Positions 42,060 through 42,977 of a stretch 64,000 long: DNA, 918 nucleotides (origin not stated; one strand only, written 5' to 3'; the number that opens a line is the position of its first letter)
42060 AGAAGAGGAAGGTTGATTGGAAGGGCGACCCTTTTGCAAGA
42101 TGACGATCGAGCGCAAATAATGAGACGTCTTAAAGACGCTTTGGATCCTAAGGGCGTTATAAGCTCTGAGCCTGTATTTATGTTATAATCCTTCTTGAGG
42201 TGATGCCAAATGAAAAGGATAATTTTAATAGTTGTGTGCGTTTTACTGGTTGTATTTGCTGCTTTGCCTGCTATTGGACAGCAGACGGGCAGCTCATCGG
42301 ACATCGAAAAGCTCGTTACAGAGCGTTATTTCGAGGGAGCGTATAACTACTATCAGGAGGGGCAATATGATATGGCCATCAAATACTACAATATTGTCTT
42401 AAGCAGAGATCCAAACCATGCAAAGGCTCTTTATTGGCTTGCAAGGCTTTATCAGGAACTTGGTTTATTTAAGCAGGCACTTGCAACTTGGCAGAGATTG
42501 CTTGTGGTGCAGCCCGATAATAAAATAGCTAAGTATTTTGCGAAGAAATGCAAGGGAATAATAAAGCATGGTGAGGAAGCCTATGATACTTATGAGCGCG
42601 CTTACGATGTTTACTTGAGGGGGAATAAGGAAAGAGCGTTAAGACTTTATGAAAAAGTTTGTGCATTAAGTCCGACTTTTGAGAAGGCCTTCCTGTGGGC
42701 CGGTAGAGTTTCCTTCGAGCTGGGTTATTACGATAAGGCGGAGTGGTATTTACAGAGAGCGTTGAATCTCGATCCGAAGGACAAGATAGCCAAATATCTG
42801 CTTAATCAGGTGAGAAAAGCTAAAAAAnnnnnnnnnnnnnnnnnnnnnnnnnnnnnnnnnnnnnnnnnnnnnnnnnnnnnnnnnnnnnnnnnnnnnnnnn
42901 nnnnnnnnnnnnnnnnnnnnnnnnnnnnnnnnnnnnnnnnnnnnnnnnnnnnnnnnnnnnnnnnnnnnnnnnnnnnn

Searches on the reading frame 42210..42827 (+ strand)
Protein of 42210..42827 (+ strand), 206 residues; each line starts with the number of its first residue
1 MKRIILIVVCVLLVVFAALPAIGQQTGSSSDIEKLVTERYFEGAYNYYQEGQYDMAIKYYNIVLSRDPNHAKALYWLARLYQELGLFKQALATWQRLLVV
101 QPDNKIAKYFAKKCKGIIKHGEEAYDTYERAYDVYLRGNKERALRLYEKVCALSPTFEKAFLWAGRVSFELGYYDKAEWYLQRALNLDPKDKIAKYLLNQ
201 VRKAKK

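Call 3: search_protein_families(library=ncbifam, proteins=[window:42210-42827:+], max_evalue=10)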
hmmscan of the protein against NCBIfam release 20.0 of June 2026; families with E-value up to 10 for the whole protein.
window:42210-42827:+ (206 aa): 29 families (the best 25 are shown)
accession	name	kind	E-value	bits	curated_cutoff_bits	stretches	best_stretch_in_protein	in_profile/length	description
TIGR02552.1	LcrH_SycD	equivalog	2.8e-14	53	104.8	2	38-125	19-106/136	SycD/LcrH family type III secretion system chaperone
NF040959.1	MamA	equivalog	3.9e-13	49.3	200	2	38-131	72-165/204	magnetosome protein MamA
TIGR02917.1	PEP_TPR_lipo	equivalog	5.1e-12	44.5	312.2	2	46-130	576-660/899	XrtA/PEP-CTERM system TPR-repeat protein PrsT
TIGR02521.1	type_IV_pilW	equivalog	6.5e-11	42.2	154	2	26-105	21-99/234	type IV pilus biogenesis/stability protein PilW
TIGR03302.1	OM_YfiO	subfamily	1.2e-07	31.5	81.4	2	9-109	4-108/239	outer membrane protein assembly factor BamD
TIGR00540.1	TPR_hemY_coli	hypoth_equivalog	2e-07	30.1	142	2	130-199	298-366/385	heme biosynthesis-associated TPR protein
NF040561.1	PrimPol_Msp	equivalog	2.4e-06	26.4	200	2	31-96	19-76/515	CRISPR-associated primase-polymerase type A1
NF047507.1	TPR_BatC_Lepto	exception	3.4e-06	26.7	175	2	43-108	64-133/214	TPR repeat-containing protein BatC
TIGR02795.1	tol_pal_ybgF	equivalog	3.6e-06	27.6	90.1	2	41-105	6-110/119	tol-pal system protein YbgF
NF053607.1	CHU_0125_OmpA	equivalog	4.3e-06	25.5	620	1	40-132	22-114/639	CHU_0125 family OmpA-like outer membrane integrity protein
NF033920.0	C39_PA2778_fam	equivalog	9.4e-06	25.2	150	2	40-97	193-250/255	PA2778 family cysteine peptidase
NF052415.1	T3SS_chap_SctY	equivalog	1.1e-05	25.9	70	2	44-103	13-72/106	type III secretion apparatus assembly chaperone SctY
NF042912.1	Amuc_1098_fam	equivalog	3.7e-05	21.9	750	3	162-205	159-202/805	Amuc_1098 family type IV pilus outer membrane protein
NF047371.1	FlcA_CTERM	equivalog_domain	8.1e-05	21.3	300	2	44-98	480-534/646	periplasmic flagellar collar protein FlcA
NF008756.0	PRK11788.1-4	equivalog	9.5e-05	21.6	474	1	44-132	114-207/389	lipopolysaccharide assembly protein LapB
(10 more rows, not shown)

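Call 4: search_protein_families(library=pfam, proteins=[window:42210-42827:+], max_evalue=0.01)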
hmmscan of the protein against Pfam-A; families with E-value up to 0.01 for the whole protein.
window:42210-42827:+ (206 aa): 26 families (the best 25 are shown)
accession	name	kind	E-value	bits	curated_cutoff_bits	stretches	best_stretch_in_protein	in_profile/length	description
PF07719.23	TPR_2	-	2.6e-19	68.1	27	3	71-104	1-34/34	Tetratricopeptide repeat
PF14559.12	TPR_19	-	5.3e-18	65.6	25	2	48-104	2-58/68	Tetratricopeptide repeat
PF13428.12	TPR_14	-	1.3e-15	56.8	23.5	3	47-80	11-44/44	Tetratricopeptide repeat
PF00515.34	TPR_1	-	3e-15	55.7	27.8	2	47-70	11-34/34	Tetratricopeptide repeat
PF13181.12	TPR_8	-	5.2e-15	54.7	25.7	2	160-191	3-34/34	Tetratricopeptide repeat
PF12895.13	ANAPC3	-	1.9e-13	50.9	27.2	2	50-130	2-81/82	Anaphase-promoting complex, cyclosome, subunit 3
PF13414.12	TPR_11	-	3.5e-13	49.5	26.8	2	47-85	4-42/42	TPR repeat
PF13432.12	TPR_16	-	1.9e-12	47.8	32.7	1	44-99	4-58/65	Tetratricopeptide repeat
PF13174.12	TPR_6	-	2.6e-10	40.7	26.3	1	73-103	2-32/33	Tetratricopeptide repeat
PF13371.12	TPR_9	-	3.1e-09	37.1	35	1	47-107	5-65/73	Tetratricopeptide repeat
PF13176.12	TPR_7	-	4.8e-09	36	27.9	0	47-70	9-34/36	Tetratricopeptide repeat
PF13431.12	TPR_17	-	5.9e-09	36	24.4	1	60-91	2-33/34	Tetratricopeptide repeat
PF13424.12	TPR_12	-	6.4e-07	29.9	30.1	1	45-93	11-67/77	Tetratricopeptide repeat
PF23914.1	TPR_CcmH_CycH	-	6.8e-07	29.7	42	1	49-104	99-154/158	Cytochrome c-type biogenesis protein H TPR domain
PF14853.12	Fis1_TPR_C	-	3.9e-05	24.2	25.3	0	73-108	3-38/53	Fis1 C-terminal tetratricopeptide repeat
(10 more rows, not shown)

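Call 54: search_protein_families(library=ncbifam, proteins=[window:42210-42827:+], max_evalue=0.01)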
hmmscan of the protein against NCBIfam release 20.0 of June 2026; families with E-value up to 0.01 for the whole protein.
window:42210-42827:+ (206 aa): 27 families (the best 25 are shown)
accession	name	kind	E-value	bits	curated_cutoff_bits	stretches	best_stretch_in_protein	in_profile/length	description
TIGR02552.1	LcrH_SycD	equivalog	2.8e-14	53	104.8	2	38-125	19-106/136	SycD/LcrH family type III secretion system chaperone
NF040959.1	MamA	equivalog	3.9e-13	49.3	200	2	38-131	72-165/204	magnetosome protein MamA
TIGR02917.1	PEP_TPR_lipo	equivalog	5.1e-12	44.5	312.2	2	46-130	576-660/899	XrtA/PEP-CTERM system TPR-repeat protein PrsT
TIGR02521.1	type_IV_pilW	equivalog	6.5e-11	42.2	154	1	26-105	21-99/234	type IV pilus biogenesis/stability protein PilW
TIGR03302.1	OM_YfiO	subfamily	1.2e-07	31.5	81.4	1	9-109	4-108/239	outer membrane protein assembly factor BamD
TIGR00540.1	TPR_hemY_coli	hypoth_equivalog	2e-07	30.1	142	2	130-199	298-366/385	heme biosynthesis-associated TPR protein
NF040561.1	PrimPol_Msp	equivalog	2.4e-06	26.4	200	1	31-96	19-76/515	CRISPR-associated primase-polymerase type A1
NF047507.1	TPR_BatC_Lepto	exception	3.4e-06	26.7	175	1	43-108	64-133/214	TPR repeat-containing protein BatC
TIGR02795.1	tol_pal_ybgF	equivalog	3.6e-06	27.6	90.1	1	41-105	6-110/119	tol-pal system protein YbgF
NF053607.1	CHU_0125_OmpA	equivalog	4.3e-06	25.5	620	1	40-132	22-114/639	CHU_0125 family OmpA-like outer membrane integrity protein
NF033920.0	C39_PA2778_fam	equivalog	9.4e-06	25.2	150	0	40-97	193-250/255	PA2778 family cysteine peptidase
NF052415.1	T3SS_chap_SctY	equivalog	1.1e-05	25.9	70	1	44-103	13-72/106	type III secretion apparatus assembly chaperone SctY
NF042912.1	Amuc_1098_fam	equivalog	3.7e-05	21.9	750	0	162-205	159-202/805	Amuc_1098 family type IV pilus outer membrane protein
NF047371.1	FlcA_CTERM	equivalog_domain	8.1e-05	21.3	300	1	44-98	480-534/646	periplasmic flagellar collar protein FlcA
NF008756.0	PRK11788.1-4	equivalog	9.5e-05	21.6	474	1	44-132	114-207/389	lipopolysaccharide assembly protein LapB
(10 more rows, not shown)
